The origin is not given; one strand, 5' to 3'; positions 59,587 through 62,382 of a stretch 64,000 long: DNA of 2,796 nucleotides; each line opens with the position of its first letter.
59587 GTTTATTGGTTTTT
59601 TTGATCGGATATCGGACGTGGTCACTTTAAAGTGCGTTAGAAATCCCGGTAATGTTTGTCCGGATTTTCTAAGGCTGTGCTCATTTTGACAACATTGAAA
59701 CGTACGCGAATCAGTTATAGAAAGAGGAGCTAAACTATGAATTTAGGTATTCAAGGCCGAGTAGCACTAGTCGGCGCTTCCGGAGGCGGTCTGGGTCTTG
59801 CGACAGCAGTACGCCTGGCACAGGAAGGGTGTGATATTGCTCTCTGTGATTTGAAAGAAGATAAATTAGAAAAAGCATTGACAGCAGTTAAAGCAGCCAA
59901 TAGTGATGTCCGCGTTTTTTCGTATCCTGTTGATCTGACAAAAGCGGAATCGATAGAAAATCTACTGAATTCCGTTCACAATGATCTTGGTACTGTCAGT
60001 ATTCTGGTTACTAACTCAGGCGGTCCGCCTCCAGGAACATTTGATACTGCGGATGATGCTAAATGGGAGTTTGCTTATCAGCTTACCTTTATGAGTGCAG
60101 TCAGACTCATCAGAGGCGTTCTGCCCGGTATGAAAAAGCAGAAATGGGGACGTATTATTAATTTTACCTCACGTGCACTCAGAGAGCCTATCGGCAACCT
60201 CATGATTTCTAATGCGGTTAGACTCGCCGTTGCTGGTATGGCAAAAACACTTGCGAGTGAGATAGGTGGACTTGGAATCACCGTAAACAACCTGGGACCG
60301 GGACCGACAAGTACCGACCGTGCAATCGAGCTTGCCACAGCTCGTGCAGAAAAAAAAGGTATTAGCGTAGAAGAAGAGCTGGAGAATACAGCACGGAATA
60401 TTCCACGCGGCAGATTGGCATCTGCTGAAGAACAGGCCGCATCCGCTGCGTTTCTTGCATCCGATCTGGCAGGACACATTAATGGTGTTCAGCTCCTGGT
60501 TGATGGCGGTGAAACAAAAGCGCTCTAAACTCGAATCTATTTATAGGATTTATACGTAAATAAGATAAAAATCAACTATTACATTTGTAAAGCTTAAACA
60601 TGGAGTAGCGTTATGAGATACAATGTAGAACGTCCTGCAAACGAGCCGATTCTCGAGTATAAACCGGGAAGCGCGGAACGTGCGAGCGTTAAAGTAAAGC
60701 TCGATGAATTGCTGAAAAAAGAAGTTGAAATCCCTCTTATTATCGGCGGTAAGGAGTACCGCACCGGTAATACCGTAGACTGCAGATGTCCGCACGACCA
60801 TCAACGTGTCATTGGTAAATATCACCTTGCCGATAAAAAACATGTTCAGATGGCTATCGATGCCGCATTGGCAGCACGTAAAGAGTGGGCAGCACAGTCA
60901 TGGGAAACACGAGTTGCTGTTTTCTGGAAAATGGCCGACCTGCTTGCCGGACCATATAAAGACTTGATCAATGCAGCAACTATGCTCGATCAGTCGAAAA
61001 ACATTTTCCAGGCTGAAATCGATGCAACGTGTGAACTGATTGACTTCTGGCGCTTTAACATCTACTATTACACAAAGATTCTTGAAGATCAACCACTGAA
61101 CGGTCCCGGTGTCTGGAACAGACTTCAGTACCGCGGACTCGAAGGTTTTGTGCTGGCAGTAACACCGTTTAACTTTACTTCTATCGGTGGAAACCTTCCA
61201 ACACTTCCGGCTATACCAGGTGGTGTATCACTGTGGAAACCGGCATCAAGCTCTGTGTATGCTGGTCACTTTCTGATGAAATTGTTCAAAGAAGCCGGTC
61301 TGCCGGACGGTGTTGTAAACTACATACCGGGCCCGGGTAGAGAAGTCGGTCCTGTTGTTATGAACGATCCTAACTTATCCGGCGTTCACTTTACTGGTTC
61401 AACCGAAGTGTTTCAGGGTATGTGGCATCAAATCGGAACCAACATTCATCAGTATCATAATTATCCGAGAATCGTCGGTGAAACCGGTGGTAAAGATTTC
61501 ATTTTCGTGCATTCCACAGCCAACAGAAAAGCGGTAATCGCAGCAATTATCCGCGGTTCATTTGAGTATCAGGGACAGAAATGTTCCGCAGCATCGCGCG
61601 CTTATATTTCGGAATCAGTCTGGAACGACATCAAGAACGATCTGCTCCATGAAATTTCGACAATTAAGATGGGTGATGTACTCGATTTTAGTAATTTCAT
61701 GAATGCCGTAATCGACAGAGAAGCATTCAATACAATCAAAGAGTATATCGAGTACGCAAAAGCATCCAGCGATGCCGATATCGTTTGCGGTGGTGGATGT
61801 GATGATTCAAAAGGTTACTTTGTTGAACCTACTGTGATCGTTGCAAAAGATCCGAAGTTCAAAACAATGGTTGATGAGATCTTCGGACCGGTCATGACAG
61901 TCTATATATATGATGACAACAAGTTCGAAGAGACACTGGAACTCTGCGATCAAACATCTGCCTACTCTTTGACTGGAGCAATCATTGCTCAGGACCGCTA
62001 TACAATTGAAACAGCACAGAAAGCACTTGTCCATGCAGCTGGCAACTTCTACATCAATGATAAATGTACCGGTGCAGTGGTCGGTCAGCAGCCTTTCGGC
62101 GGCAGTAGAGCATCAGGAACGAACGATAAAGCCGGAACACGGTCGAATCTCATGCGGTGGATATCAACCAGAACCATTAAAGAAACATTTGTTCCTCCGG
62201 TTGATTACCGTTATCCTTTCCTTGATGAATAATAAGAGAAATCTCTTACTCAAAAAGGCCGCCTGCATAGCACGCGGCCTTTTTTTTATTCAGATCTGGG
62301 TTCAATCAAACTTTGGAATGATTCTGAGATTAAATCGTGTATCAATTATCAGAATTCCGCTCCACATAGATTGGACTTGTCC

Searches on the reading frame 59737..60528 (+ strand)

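Call 51: search_protein_families(library=pfam, proteins=[window:59737-60528:+], max_evalue=0.001)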
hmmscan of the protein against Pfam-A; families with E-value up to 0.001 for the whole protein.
window:59737-60528:+ (263 aa): 3 families
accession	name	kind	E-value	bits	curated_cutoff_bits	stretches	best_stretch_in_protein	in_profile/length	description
PF13561.12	adh_short_C2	-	1.4e-42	146.4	27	1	16-258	5-234/236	Enoyl-(Acyl carrier protein) reductase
PF00106.31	adh_short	-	1.1e-39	136.4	26.6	1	9-200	2-191/195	short chain dehydrogenase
PF08659.16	KR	-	0.00063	20.1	22.6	1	11-114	5-109/180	KR domain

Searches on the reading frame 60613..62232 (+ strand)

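Call 51: search_protein_families(library=pfam, proteins=[window:60613-62232:+], max_evalue=0.001)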
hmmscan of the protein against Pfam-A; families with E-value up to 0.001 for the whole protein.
window:60613-62232:+ (539 aa): 1 family
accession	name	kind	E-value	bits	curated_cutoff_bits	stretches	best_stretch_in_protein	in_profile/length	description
PF00171.27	Aldedh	-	8e-95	318.5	23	1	53-522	7-461/461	Aldehyde dehydrogenase family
